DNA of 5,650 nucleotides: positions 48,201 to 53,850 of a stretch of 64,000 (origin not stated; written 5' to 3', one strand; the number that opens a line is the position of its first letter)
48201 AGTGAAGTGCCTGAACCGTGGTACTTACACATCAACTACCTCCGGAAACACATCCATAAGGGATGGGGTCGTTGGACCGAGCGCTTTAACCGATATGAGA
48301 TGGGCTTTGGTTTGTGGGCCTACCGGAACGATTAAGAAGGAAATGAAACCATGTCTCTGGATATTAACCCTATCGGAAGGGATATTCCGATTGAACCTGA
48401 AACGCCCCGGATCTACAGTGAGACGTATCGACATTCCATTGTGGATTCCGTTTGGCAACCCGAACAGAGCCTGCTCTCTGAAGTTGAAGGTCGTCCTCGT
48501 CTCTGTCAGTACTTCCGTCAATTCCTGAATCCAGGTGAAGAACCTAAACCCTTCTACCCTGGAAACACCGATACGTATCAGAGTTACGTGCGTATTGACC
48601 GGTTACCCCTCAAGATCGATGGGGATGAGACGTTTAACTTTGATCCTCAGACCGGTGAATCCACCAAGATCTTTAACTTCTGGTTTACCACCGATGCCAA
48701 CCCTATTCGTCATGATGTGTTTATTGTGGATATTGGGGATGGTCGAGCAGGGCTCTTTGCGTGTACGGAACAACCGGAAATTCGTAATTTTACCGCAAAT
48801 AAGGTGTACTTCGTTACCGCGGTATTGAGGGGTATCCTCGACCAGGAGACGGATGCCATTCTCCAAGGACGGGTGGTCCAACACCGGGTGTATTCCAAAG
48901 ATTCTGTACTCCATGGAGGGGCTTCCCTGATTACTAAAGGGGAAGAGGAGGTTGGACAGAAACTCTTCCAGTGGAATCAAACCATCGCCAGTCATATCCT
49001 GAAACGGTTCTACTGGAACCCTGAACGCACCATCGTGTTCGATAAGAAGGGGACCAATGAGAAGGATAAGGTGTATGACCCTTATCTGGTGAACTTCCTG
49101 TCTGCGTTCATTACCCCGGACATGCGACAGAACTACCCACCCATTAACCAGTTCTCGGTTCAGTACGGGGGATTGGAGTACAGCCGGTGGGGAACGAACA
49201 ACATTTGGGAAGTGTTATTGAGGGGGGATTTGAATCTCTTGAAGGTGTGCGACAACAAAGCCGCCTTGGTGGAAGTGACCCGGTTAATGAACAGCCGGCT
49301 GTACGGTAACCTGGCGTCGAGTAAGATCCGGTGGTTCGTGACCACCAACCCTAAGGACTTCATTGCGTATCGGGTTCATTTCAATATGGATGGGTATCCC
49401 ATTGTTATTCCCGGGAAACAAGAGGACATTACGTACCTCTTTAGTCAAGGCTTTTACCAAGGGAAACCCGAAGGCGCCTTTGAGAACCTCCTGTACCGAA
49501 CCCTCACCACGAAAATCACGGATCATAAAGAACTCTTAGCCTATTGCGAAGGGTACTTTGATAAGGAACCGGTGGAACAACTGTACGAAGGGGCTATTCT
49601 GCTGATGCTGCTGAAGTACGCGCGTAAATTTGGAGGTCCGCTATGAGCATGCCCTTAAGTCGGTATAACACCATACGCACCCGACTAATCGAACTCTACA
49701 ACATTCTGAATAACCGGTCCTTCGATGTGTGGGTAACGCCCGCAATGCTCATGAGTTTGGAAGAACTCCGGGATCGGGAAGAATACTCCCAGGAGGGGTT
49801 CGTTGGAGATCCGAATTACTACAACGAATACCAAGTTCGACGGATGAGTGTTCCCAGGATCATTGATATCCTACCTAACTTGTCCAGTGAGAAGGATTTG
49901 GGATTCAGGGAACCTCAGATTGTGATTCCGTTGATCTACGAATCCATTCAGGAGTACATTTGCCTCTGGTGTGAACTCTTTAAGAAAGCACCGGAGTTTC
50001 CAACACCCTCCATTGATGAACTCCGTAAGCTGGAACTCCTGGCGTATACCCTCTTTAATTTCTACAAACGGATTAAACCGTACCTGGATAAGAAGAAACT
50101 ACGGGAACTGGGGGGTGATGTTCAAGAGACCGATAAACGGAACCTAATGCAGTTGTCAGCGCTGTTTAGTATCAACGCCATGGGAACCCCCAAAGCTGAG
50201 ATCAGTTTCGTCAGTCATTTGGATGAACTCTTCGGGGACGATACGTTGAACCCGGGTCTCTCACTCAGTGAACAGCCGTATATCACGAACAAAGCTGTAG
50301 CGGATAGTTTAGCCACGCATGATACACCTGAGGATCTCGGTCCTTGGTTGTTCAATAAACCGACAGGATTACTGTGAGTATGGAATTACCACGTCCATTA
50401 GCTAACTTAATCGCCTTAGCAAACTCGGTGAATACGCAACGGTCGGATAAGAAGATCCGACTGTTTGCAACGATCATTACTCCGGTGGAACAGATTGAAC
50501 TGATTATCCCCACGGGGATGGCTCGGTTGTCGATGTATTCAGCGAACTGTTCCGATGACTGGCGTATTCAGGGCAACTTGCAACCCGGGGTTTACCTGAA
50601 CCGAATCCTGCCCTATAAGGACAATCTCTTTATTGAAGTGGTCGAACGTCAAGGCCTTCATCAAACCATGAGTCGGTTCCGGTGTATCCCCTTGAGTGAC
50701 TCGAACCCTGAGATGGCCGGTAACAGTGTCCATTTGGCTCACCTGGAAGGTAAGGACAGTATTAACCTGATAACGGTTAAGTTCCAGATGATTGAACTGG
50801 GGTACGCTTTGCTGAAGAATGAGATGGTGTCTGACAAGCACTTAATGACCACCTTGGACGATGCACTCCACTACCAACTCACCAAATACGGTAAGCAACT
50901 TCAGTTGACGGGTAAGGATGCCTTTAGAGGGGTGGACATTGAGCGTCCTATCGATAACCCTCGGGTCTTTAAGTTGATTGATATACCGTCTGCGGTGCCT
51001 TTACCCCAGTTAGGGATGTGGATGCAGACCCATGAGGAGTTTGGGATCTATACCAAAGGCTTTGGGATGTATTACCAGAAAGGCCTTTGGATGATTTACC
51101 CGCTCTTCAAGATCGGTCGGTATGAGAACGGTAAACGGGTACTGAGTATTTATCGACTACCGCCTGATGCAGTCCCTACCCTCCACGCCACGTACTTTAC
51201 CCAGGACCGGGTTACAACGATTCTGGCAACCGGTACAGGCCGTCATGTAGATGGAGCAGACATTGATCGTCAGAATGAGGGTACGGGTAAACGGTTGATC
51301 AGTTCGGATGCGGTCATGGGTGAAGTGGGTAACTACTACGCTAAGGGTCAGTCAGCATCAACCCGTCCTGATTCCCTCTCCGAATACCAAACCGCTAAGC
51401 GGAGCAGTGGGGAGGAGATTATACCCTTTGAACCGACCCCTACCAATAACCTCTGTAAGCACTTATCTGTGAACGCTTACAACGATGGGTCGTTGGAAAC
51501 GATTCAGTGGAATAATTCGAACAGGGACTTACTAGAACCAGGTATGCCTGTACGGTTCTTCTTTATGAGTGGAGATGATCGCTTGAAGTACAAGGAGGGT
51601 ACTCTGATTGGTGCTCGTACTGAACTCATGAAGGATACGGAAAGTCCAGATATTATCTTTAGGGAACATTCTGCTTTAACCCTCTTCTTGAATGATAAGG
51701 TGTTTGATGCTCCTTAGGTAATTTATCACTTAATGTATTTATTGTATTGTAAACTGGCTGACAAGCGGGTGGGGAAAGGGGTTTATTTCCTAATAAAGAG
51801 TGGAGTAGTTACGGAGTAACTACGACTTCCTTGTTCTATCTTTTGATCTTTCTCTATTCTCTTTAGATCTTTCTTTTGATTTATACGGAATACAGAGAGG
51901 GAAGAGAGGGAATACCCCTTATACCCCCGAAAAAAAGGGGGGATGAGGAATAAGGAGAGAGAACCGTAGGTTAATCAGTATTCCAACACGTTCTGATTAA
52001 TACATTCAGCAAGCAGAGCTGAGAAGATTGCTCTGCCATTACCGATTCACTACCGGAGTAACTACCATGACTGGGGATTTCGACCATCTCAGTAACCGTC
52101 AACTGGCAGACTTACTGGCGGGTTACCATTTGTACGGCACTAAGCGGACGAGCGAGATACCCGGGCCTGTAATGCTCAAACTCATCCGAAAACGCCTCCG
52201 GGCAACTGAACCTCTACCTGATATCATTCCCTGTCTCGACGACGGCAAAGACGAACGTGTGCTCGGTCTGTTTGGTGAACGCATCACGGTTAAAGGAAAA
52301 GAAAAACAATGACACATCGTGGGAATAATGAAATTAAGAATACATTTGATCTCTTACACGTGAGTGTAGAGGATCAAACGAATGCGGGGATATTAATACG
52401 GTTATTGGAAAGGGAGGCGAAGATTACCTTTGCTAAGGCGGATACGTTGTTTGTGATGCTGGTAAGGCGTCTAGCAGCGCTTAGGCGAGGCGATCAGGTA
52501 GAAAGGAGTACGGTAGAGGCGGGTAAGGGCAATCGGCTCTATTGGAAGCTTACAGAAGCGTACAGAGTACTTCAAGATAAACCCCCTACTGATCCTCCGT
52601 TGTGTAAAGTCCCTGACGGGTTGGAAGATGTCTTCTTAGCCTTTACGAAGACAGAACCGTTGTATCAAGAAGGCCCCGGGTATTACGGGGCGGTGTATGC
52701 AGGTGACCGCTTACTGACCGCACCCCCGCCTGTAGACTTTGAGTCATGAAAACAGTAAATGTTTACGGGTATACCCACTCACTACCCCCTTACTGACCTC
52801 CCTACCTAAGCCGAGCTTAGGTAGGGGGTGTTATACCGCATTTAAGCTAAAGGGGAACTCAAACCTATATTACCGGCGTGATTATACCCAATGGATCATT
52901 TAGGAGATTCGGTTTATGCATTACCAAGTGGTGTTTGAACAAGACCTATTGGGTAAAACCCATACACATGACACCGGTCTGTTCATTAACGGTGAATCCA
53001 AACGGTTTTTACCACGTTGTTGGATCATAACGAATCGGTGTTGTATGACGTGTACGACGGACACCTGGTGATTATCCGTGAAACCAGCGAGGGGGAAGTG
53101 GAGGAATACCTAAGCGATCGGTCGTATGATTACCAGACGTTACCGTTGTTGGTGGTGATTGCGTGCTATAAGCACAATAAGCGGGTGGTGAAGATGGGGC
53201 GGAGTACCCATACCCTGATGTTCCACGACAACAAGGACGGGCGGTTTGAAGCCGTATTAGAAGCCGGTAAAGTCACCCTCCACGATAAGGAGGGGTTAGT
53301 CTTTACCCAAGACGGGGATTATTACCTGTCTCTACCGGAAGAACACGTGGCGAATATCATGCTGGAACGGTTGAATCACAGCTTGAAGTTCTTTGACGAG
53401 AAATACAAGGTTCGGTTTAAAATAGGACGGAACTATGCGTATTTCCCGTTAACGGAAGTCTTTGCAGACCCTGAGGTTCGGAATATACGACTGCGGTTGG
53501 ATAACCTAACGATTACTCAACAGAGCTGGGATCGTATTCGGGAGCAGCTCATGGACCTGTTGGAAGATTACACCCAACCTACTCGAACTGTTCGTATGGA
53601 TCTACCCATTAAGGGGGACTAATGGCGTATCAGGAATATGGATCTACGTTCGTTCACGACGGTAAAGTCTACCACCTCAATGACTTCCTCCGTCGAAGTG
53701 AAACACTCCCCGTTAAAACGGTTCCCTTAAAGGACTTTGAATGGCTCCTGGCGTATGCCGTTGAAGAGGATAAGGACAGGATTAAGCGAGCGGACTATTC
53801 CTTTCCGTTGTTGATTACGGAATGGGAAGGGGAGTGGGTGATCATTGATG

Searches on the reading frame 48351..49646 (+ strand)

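Call 21: search_protein_families(library=phrogs, proteins=[window:48351-49646:+], max_evalue=0.001)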
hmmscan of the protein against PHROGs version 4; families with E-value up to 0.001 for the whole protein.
window:48351-49646:+ (431 aa): 1 family
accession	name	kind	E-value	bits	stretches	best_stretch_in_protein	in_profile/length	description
phrog_3013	-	head and packaging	2.1e-124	416.7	1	1-426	1-424/426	virion structural protein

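Call 22: search_protein_families(library=pfam, proteins=[window:48351-49646:+], max_evalue=0.01)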
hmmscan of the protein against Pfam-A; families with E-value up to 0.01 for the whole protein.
window:48351-49646:+ (431 aa): 2 families
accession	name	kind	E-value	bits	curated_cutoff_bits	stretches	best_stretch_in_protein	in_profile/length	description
PF24214.1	Phage_H_T_join_2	-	1.3e-52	178.5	23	1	26-195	2-170/170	Putative phage head-tail joining protein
PF24215.1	H_T_assoc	-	1.5e-42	146.3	27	1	203-426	3-235/237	Phage head to tail associated domain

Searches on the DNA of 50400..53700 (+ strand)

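Call 5: search_dna_similar(query=window:50400-53700:+, collection=phages, mode=near, max_rows=30)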
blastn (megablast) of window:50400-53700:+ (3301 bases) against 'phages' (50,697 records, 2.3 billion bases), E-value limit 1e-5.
Records with a match: 8; places in all: 12; records where one place covers at least 80% of the query: 7.
Best place of each record, by identity: 95-99% 8.
By first word of the organism name: Pseudomonas 8.
By host as written in the record: Pseudomonas aeruginosa 2; Pseudomonas aeruginosa PA_GP-1 2; - 1; Pseudomonas aeruginosa BWKH8 1; Pseudomonas aeruginosa BWKH47 1; Pseudomonas sp. 1.
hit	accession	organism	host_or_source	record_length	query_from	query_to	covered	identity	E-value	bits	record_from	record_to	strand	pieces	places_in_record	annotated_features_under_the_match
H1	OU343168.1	Pseudomonas phage vB_PaeM_phiRU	-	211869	1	3301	100%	98.5%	0e+0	5832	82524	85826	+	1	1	record has no annotation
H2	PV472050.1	Pseudomonas phage MIZ-Pa99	Pseudomonas aeruginosa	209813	1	3301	100%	97.2%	0e+0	5592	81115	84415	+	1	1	hypothetical protein (x7)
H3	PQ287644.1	Pseudomonas phage HHBS8_1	Pseudomonas aeruginosa BWKH8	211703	1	3301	100%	96.9%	0e+0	5524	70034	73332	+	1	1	hypothetical protein (x7)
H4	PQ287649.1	Pseudomonas phage HHBS47_1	Pseudomonas aeruginosa BWKH47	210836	1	3301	100%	96.9%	0e+0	5524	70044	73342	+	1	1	hypothetical protein (x7)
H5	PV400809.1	Pseudomonas phage vB_PaeM_GXNNE2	Pseudomonas aeruginosa PA_GP-1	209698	1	3301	100%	96.5%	0e+0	5454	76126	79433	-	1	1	hypothetical protein (x5)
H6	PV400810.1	Pseudomonas phage vB_PaeM_GXNNA8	Pseudomonas aeruginosa PA_GP-1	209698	1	3301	100%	96.5%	0e+0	5454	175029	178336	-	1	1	hypothetical protein (x5)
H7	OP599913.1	Pseudomonas phage IR-QUMS-PaBa1-GHS-2021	Pseudomonas aeruginosa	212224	1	3218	97%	96.7%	0e+0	5363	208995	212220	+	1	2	hypothetical protein (x3)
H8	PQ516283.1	Pseudomonas phage vB_PQ1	Pseudomonas sp.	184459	1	2119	64%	97.3%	0e+0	3994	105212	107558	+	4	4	hypothetical protein (x8)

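Call 12: get_annotated_region(hit=H2, flank=6000)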
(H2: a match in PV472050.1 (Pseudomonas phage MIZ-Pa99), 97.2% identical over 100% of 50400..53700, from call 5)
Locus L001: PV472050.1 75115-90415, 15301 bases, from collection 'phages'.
description: Pseudomonas phage MIZ-Pa99, complete genome.
organism: Pseudomonas phage MIZ-Pa99 (NCBI taxid 3415714)
taxonomy: Viruses; Duplodnaviria; Heunggongvirae; Uroviricota; Caudoviricetes; Pantevenvirales; Straboviridae
host: Pseudomonas aeruginosa; source: sewage; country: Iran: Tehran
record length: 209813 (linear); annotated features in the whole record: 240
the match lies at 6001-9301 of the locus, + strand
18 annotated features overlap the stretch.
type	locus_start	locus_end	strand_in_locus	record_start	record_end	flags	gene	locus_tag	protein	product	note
CDS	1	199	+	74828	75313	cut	-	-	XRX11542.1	hypothetical protein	-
CDS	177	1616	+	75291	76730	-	-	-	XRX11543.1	hypothetical protein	-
CDS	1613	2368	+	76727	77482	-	-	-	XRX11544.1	hypothetical protein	-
CDS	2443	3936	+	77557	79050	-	-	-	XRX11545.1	hypothetical protein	-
CDS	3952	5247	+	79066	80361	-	-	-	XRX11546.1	virion structural protein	head and packaging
CDS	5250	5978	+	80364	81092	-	-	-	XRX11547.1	hypothetical protein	-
CDS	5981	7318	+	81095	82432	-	-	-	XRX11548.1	hypothetical protein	-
CDS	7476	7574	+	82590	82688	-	-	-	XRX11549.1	hypothetical protein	-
CDS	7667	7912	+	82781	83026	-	-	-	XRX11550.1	hypothetical protein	-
CDS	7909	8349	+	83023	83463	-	-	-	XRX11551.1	hypothetical protein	-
CDS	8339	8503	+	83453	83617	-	-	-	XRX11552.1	hypothetical protein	-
CDS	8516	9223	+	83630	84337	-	-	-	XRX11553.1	hypothetical protein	-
CDS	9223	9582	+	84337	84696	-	-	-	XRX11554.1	hypothetical protein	-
CDS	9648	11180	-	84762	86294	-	-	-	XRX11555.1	DnaB-like replicative helicase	DNA RNA and nucleotide metabolism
CDS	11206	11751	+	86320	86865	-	-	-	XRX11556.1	hypothetical protein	-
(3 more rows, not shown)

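Call 13: get_annotated_region(hit=H1, flank=1000)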
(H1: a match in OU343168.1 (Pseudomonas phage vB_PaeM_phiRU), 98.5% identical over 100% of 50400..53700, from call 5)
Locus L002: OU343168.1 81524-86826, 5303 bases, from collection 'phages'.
description: Pseudomonas phage vB_PaeM_phiRU genome assembly, chromosome: phiRU.
organism: Pseudomonas phage vB_PaeM_phiRU (NCBI taxid 2849675)
taxonomy: Viruses; Duplodnaviria; Heunggongvirae; Uroviricota; Caudoviricetes; Elvirus
host: -; source: -; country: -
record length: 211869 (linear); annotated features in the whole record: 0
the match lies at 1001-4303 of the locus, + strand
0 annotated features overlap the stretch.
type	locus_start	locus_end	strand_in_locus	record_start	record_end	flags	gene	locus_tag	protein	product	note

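Call 14: get_annotated_region(hit=H3, flank=1000)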
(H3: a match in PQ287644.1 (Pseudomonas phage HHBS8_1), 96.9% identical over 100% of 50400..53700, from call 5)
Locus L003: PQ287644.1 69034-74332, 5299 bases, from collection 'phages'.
description: Pseudomonas phage HHBS8_1, complete genome.
organism: Pseudomonas phage HHBS8_1 (NCBI taxid 3390396)
taxonomy: Viruses
host: Pseudomonas aeruginosa BWKH8; source: sewage waters; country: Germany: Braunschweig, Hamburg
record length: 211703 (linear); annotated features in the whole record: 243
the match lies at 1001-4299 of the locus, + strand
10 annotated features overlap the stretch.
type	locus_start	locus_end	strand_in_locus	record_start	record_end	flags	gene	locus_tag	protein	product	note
CDS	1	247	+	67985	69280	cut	-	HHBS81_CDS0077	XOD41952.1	virion structural protein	-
CDS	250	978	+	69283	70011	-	-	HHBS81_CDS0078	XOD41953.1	hypothetical protein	-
CDS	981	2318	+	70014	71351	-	-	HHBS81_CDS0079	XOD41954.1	hypothetical protein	-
CDS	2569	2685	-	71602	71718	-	-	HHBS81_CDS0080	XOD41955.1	hypothetical protein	-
CDS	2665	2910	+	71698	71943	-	-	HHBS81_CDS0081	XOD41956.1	hypothetical protein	-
CDS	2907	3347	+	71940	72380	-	-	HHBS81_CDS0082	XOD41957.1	hypothetical protein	-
CDS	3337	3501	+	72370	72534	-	-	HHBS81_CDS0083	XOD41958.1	hypothetical protein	-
CDS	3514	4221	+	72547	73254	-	-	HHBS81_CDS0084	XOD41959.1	hypothetical protein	-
CDS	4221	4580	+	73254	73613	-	-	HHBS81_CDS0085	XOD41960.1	hypothetical protein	-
CDS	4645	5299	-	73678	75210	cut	-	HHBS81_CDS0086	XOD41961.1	DnaB-like replicative helicase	-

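Call 15: get_annotated_region(hit=H5, flank=1000)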
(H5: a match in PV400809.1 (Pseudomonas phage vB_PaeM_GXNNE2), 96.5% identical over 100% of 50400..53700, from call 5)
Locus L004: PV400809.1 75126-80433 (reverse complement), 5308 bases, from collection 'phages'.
description: Pseudomonas phage vB_PaeM_GXNNE2, complete genome.
organism: Pseudomonas phage vB_PaeM_GXNNE2 (NCBI taxid 3412968)
taxonomy: Viruses; Duplodnaviria; Heunggongvirae; Uroviricota; Caudoviricetes; Chimalliviridae; Elvirus
host: Pseudomonas aeruginosa PA_GP-1; source: sewage of farm; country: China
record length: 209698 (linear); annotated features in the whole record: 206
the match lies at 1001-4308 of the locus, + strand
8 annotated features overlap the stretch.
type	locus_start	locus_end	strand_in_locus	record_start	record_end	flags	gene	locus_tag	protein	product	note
CDS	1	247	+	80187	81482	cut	-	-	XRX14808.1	hypothetical protein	-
CDS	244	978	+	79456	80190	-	-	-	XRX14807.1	hypothetical protein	-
CDS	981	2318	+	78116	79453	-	-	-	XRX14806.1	hypothetical protein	-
CDS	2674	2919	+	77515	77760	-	-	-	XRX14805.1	hypothetical protein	-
CDS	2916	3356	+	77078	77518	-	-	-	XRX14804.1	hypothetical protein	-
CDS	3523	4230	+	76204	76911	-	-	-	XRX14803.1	hypothetical protein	-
CDS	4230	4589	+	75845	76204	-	-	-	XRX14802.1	hypothetical protein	-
CDS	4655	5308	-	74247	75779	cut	-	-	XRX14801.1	DNA helicase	-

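Call 16: get_annotated_region(hit=H7, flank=1000)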
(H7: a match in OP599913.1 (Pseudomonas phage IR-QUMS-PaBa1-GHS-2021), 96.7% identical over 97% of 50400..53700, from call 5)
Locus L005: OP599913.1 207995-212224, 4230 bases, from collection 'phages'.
description: Pseudomonas phage IR-QUMS-PaBa1-GHS-2021, complete genome.
organism: Pseudomonas phage IR-QUMS-PaBa1-GHS-2021 (NCBI taxid 2996161)
taxonomy: Viruses; Duplodnaviria; Heunggongvirae; Uroviricota; Caudoviricetes; Elvirus
host: Pseudomonas aeruginosa; source: wastewater; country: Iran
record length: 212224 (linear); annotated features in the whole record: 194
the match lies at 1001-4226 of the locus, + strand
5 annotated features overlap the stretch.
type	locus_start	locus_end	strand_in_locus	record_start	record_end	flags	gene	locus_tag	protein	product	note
CDS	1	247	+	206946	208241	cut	-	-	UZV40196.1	hypothetical protein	-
CDS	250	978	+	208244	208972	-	-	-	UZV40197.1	hypothetical protein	-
CDS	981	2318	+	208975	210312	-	-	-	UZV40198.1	hypothetical protein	-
CDS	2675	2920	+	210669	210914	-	-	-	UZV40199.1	hypothetical protein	-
CDS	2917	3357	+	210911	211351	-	-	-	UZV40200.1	hypothetical protein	-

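Call 17: get_annotated_region(hit=H8, flank=1000)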
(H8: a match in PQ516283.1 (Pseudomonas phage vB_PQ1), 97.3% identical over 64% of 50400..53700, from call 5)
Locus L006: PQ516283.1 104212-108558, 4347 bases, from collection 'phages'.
description: Pseudomonas phage vB_PQ1, complete genome.
organism: Pseudomonas phage vB_PQ1 (NCBI taxid 3388586)
taxonomy: Viruses
host: Pseudomonas sp.; source: sewage of hospital; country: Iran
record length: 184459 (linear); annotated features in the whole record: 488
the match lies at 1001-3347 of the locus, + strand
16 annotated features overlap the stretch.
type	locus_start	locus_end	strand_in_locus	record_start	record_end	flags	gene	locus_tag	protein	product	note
CDS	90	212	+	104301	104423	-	-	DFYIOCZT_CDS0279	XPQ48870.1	hypothetical protein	-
CDS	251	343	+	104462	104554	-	-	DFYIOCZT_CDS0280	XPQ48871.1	hypothetical protein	-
CDS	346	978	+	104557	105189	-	-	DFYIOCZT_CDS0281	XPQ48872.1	hypothetical protein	-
CDS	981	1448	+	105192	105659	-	-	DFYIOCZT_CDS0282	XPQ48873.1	hypothetical protein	-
CDS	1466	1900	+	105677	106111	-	-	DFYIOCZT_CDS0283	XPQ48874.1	hypothetical protein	-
CDS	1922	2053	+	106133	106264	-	-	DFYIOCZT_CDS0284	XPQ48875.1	hypothetical protein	-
CDS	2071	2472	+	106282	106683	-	-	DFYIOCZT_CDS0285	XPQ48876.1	hypothetical protein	-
CDS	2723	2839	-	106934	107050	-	-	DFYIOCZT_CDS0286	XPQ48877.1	hypothetical protein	-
CDS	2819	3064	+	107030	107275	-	-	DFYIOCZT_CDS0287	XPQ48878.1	hypothetical protein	-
CDS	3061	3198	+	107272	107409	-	-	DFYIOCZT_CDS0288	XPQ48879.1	hypothetical protein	-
CDS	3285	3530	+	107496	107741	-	-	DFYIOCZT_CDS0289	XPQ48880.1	hypothetical protein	-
repeat_region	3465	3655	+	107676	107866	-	-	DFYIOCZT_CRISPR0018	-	-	-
CDS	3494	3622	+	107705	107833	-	-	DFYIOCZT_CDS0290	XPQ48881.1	hypothetical protein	-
CDS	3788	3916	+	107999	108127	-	-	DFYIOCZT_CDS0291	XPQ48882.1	hypothetical protein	-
CDS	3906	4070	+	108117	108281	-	-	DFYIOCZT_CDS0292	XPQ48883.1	hypothetical protein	-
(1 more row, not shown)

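Call 23: search_dna_similar(query=window:51718-52066:+, collection=phages, mode=distant, max_rows=40, max_evalue=1)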
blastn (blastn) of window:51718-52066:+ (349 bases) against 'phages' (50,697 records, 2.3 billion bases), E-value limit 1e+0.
Records with a match: 10; places in all: 10; records where one place covers at least 80% of the query: 8.
Best place of each record, by identity: >=99% 1; 95-99% 3; 90-95% 6.
By first word of the organism name: Pseudomonas 8; Staphylococcus 2.
By host as written in the record: Pseudomonas aeruginosa 2; Pseudomonas aeruginosa PA_GP-1 2; Staphylococcus sp. 2; - 1; Pseudomonas aeruginosa BWKH8 1; Pseudomonas aeruginosa BWKH47 1; Pseudomonas sp. 1.
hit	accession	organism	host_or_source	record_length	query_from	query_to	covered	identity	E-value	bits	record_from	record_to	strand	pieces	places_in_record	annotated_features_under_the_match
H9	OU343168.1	Pseudomonas phage vB_PaeM_phiRU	-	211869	1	349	100%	100.0%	1e-178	630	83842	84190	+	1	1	record has no annotation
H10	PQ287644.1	Pseudomonas phage HHBS8_1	Pseudomonas aeruginosa BWKH8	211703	1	349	100%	96.9%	5e-164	581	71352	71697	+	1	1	hypothetical protein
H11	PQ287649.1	Pseudomonas phage HHBS47_1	Pseudomonas aeruginosa BWKH47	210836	1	349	100%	96.9%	5e-164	581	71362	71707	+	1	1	hypothetical protein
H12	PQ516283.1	Pseudomonas phage vB_PQ1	Pseudomonas sp.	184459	1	349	100%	96.0%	4e-158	563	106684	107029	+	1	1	hypothetical protein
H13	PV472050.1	Pseudomonas phage MIZ-Pa99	Pseudomonas aeruginosa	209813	1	349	100%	94.9%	3e-154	550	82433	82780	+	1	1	hypothetical protein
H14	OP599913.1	Pseudomonas phage IR-QUMS-PaBa1-GHS-2021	Pseudomonas aeruginosa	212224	1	349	100%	93.9%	7e-156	554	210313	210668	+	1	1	none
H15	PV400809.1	Pseudomonas phage vB_PaeM_GXNNE2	Pseudomonas aeruginosa PA_GP-1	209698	1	349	100%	93.4%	4e-152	542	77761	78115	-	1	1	none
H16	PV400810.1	Pseudomonas phage vB_PaeM_GXNNA8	Pseudomonas aeruginosa PA_GP-1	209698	1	349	100%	93.4%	4e-152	542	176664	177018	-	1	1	none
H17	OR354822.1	Staphylococcus phage Alsa_3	Staphylococcus sp.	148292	7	35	8%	90.3%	3e-1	41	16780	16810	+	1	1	virion structural protein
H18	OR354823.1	Staphylococcus phage Alsa_4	Staphylococcus sp.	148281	7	35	8%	90.3%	3e-1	41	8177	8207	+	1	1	virion structural protein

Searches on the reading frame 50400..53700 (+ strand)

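Call 100: search_protein_families(library=pfam, proteins=[L001:8516-9223:+], max_evalue=1)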
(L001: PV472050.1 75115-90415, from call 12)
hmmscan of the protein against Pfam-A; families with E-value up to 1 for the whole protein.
L001:8516-9223:+ (235 aa): 2 families
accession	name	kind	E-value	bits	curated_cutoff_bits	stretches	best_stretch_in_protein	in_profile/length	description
PF21021.3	FAF1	-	0.1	12.8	27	0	69-98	105-134/146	Fas-associated factor 1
PF24211.1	DUF7432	-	0.15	12.8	27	0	197-225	76-103/120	Family of unknown function (DUF7432)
